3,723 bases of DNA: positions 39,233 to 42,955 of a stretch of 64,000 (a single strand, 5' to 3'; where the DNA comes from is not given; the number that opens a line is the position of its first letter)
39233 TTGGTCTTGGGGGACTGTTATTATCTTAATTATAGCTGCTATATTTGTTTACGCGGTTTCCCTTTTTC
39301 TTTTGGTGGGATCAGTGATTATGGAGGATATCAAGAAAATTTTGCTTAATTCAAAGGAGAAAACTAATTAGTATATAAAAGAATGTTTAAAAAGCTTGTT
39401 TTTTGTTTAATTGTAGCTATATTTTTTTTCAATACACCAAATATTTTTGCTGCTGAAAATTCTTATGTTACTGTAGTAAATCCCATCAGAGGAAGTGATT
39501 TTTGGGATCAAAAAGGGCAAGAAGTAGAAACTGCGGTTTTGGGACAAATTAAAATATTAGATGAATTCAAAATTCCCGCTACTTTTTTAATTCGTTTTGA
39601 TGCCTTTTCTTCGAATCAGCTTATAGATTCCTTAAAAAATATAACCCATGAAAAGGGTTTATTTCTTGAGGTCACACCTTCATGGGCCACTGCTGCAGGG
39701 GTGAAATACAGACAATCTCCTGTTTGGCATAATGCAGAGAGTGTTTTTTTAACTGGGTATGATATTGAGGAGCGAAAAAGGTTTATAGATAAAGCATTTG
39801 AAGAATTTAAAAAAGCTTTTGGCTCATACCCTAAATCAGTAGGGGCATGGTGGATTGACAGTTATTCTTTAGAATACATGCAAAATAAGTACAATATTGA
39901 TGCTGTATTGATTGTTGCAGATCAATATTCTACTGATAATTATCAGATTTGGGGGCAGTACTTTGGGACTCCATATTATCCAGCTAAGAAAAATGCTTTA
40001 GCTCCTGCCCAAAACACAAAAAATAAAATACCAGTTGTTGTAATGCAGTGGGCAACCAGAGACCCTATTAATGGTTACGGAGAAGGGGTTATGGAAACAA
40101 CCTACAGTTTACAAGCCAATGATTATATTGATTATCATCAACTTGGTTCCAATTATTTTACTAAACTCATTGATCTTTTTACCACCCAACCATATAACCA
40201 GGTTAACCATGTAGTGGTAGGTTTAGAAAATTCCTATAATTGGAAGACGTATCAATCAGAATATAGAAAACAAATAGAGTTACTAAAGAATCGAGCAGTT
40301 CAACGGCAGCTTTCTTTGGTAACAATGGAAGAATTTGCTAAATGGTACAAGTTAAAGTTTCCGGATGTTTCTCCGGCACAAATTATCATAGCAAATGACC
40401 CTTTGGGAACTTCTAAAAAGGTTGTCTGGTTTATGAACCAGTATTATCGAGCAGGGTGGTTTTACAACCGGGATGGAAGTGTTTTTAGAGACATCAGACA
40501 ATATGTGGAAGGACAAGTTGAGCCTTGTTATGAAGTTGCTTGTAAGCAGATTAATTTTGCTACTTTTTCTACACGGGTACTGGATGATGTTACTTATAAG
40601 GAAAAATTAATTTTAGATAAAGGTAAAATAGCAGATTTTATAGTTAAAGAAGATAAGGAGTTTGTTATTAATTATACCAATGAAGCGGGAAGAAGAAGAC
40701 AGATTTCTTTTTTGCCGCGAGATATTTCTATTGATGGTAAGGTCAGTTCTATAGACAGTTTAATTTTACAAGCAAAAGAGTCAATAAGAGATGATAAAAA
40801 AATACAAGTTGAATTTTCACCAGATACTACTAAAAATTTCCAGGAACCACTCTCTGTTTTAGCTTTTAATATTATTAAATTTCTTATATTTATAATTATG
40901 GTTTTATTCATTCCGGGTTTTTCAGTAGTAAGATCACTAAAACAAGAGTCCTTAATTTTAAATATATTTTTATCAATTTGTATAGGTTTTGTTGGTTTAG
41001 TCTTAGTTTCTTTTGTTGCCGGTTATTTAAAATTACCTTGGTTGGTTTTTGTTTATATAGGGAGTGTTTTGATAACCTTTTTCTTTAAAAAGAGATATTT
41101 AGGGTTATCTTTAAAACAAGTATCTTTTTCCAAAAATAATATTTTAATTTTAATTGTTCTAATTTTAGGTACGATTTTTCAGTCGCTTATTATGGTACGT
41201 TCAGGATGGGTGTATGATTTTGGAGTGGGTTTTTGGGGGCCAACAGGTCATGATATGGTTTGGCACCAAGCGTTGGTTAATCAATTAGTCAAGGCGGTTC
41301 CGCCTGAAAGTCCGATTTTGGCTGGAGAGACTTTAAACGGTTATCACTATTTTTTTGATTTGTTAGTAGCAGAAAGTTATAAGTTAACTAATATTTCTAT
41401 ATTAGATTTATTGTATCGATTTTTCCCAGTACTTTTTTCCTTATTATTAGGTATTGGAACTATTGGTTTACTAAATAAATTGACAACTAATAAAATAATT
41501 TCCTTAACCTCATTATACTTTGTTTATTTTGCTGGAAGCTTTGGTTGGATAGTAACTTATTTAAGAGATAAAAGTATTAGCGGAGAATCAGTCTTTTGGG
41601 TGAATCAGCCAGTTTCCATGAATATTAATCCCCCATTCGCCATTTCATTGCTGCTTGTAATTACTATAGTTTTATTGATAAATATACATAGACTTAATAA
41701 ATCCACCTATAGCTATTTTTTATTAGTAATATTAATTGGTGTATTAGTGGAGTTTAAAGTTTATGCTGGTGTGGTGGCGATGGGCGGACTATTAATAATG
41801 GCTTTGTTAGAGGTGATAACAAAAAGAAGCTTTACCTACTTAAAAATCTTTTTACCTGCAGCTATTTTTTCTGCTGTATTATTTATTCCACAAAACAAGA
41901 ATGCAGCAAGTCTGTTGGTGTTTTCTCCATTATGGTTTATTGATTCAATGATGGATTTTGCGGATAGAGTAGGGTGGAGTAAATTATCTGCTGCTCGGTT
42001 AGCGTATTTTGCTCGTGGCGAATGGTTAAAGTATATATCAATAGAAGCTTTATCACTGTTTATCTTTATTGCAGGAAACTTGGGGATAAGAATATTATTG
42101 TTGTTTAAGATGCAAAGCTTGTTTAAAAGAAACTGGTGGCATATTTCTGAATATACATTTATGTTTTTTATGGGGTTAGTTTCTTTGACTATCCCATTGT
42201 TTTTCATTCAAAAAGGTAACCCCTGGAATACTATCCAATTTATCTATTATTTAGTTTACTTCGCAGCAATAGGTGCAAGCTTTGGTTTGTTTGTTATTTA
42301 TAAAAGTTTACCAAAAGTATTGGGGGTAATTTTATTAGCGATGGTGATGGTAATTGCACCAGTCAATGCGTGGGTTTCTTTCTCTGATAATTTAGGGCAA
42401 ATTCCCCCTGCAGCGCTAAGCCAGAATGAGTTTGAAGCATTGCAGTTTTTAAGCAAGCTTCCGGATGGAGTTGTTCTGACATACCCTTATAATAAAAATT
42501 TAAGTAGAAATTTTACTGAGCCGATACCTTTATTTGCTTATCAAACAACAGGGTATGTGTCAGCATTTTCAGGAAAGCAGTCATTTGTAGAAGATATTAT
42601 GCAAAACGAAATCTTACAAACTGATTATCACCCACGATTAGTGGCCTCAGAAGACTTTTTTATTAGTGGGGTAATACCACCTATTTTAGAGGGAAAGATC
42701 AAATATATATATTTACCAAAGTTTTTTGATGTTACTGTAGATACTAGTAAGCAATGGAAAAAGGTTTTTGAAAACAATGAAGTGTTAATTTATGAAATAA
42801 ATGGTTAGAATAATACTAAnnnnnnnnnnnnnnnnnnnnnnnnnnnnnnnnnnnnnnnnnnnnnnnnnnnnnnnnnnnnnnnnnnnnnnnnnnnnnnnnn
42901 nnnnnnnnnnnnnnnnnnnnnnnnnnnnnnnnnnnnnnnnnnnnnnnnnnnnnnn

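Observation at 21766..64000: Super-locus of ~22 GT-C-like polytopic glycosyltransferase paralogs with Dpm1-like GT2 donor synthases, a flippase and nucleotide-sugar genes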

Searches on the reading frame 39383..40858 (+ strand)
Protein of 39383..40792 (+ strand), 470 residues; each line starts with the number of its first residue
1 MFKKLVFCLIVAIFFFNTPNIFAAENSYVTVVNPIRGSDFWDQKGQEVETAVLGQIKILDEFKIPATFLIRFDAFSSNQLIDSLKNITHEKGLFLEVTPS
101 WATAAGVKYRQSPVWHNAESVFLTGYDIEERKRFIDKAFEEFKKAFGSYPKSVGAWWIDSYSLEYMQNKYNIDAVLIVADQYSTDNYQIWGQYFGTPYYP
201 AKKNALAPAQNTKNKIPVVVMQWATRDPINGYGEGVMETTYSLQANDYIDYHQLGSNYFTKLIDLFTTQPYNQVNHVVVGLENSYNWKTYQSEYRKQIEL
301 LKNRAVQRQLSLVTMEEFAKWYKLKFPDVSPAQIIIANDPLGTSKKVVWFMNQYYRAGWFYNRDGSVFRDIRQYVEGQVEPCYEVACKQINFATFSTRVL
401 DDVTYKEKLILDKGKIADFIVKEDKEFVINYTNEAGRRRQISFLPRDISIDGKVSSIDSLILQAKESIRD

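Call 50: search_protein_families(library=pfam, proteins=[window:39383-40792:+], max_evalue=10)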
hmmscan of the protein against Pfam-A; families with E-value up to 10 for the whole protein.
window:39383-40792:+ (470 aa): 1 family
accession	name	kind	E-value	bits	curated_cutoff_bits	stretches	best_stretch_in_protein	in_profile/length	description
PF00404.24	Dockerin_1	-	0.073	13.7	22.9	1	426-463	16-53/57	Dockerin type I domain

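Call 73: predict_structure(alignment_id=A2)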
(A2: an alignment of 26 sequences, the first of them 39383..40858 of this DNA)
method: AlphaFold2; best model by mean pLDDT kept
length: 492 residues; sequences in the alignment: 26
mean_pLDDT: 90.3   pTM: 0.87
mean pLDDT of the five models: 90.3, 90.2, 90.3, 90.1, 90.0
residues with pLDDT >= 90: 363; 70-90: 94; 50-70: 10; < 50: 25
segments of 3 or more residues with pLDDT < 50: 17-23, 474-488, 490-492
pLDDT, mean of each block of 10 residues (from residue 1): 86 64 71 94 80 97 98 96 97 97 97 82 96 99 98 97 98 95 79 95 96 98 94 87 85 89 95 96 90 96 96 98 97 96 96 98 94 94 91 86 93 94 93 96 97 97 85 47 46 44
secondary structure, 60 per line:
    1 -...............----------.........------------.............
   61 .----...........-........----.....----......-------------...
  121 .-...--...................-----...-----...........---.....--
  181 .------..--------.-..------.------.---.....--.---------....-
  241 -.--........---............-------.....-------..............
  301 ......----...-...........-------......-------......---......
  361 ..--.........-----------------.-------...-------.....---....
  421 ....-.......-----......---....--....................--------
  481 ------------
elements in order: H2-16 E27-35 H48-61 E66-71 H72-76 H78-85 E90-94 H99-104 H118-121 H128-146 E152-154 H160-170 E174-178 E219-223 H236-239 H245-252 H256-267 E275-279 H287-306 E311-313 H315-325 E333-338 E346-351 E355-362 E365-373 E399-401 E409-413 E417-424 E426-432 E438-443 E447-450 E453-456 H457-472

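Call 77: fold_search(model_id=the predicted structure, library=pdb)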
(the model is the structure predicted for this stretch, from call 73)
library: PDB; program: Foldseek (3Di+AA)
matches with E <= 10: 892; with E <= 0.001: 30
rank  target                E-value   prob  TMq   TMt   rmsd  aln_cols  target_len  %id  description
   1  3lm3                  1.4e-15  1.00  0.57  0.64   4.9       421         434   16  Crystal structure of a putative glycoside hydrolase/deacetylase (bdi_3119) from parabacteroides distasonis at 1.44 A res (released 2010-02-16)
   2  3qbu_A                3.1e-08  1.00  0.35  0.57   7.9       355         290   13  Crystal structure of putative peptidoglycan deactelyase (HP0310) from Helicobacter pylori (released 2011-05-25)
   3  3rxz_B                2.4e-07  1.00  0.37  0.61   7.2       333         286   12  Crystal structure of putative polysaccharide deacetylase from Mycobacterium smegmatis (released 2011-06-22)
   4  3rxz_C                9.0e-07  1.00  0.37  0.61   7.2       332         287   11  Crystal structure of putative polysaccharide deacetylase from Mycobacterium smegmatis (released 2011-06-22)
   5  3rxz_A                9.5e-07  1.00  0.36  0.59   7.3       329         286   13  Crystal structure of putative polysaccharide deacetylase from Mycobacterium smegmatis (released 2011-06-22)
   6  3cl6_A                1.5e-06  1.00  0.37  0.57   6.3       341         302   11  Crystal structure of Puue Allantoinase (released 2008-06-10)
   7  1z7a_A                3.3e-06  1.00  0.38  0.59   5.8       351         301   10  Crystal structure of probable Polysaccharide deacetylase from Pseudomonas aeruginosa PAO1 (released 2005-05-10)
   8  1z7a_C                5.6e-06  1.00  0.39  0.59   6.2       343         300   11  Crystal structure of probable Polysaccharide deacetylase from Pseudomonas aeruginosa PAO1 (released 2005-05-10)
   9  1z7a_F                8.3e-06  1.00  0.38  0.58   6.5       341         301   10  Crystal structure of probable Polysaccharide deacetylase from Pseudomonas aeruginosa PAO1 (released 2005-05-10)
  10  1k1x_A                3.2e-05  1.00  0.33  0.26  22.8       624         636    9  Crystal structure of 4-alpha-glucanotransferase from thermococcus litoralis (released 2003-06-17)
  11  3s6o_C                5.4e-05  1.00  0.36  0.54   6.7       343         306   11  Crystal structure of a Polysaccharide deacetylase family protein from Burkholderia pseudomallei (released 2011-06-15)
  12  3s6o_A                6.1e-05  1.00  0.35  0.52   6.9       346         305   11  Crystal structure of a Polysaccharide deacetylase family protein from Burkholderia pseudomallei (released 2011-06-15)
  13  1k1w                  7.2e-05  0.99  0.29  0.24  22.1       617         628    9  Crystal structure of 4-alpha-glucanotransferase from thermococcus litoralis (released 2003-06-17)
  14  5o6y_A                1.7e-04  1.00  0.30  0.63   8.0       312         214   11  Crystal structure of the Bc1960 peptidoglycan N-acetylglucosamine deacetylase in complex with 4-naphthalen-1-yl-~{N}-o (released 2018-06-20)
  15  6h8n_B                1.8e-04  1.00  0.30  0.64   6.4       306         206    9  Structure of peptidoglycan deacetylase PdaC from Bacillus subtilis - mutant D285S (released 2019-11-13)
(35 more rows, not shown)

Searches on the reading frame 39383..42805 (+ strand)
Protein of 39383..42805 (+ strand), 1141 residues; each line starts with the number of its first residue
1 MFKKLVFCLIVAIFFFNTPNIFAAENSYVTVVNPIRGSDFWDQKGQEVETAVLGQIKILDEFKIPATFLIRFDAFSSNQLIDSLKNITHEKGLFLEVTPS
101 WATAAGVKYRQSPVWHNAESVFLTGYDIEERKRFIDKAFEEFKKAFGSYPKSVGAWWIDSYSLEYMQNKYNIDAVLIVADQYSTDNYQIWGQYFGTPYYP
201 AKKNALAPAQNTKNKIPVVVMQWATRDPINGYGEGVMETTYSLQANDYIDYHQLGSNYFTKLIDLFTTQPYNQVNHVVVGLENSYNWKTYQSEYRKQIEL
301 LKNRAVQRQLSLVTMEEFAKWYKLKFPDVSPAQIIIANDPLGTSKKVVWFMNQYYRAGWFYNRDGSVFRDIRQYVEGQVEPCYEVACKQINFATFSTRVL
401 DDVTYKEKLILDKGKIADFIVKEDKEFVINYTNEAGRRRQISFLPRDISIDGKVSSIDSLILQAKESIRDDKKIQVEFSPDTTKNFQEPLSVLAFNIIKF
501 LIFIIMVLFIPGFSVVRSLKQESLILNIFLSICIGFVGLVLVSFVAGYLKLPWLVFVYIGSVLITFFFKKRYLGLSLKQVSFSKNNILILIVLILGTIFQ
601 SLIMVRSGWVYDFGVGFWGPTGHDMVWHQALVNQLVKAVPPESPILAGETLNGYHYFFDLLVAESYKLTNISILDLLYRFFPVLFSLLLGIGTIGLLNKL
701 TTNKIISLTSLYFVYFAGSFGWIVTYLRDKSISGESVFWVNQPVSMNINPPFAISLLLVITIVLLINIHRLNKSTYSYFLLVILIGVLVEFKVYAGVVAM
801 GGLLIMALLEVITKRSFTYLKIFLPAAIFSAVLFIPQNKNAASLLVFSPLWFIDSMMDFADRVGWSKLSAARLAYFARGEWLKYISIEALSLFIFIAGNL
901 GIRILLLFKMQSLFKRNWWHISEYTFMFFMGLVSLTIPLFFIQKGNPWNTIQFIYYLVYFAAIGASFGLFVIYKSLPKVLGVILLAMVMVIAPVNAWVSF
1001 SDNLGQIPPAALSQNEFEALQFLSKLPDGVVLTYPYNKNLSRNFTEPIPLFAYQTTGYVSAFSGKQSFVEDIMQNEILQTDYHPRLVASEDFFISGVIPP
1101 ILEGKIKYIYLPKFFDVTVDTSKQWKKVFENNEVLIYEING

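Call 4: search_protein_families(library=pfam, proteins=[window:39383-42805:+], max_evalue=0.01)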
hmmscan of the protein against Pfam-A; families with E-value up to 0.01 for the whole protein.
window:39383-42805:+ (1141 aa): 0 families

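Call 17: search_protein_families(library=ncbifam, proteins=[window:39383-42805:+], max_evalue=1)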
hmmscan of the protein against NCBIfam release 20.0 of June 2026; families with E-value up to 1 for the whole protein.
window:39383-42805:+ (1141 aa): 0 families

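Call 18: search_protein_families(library=pfam, proteins=[window:39383-42805:+], max_evalue=10)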
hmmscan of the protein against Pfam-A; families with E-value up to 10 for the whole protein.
window:39383-42805:+ (1141 aa): 1 family
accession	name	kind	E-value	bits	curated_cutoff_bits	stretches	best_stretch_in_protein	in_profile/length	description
PF00404.24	Dockerin_1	-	0.23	12.1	22.9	1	426-463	16-53/57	Dockerin type I domain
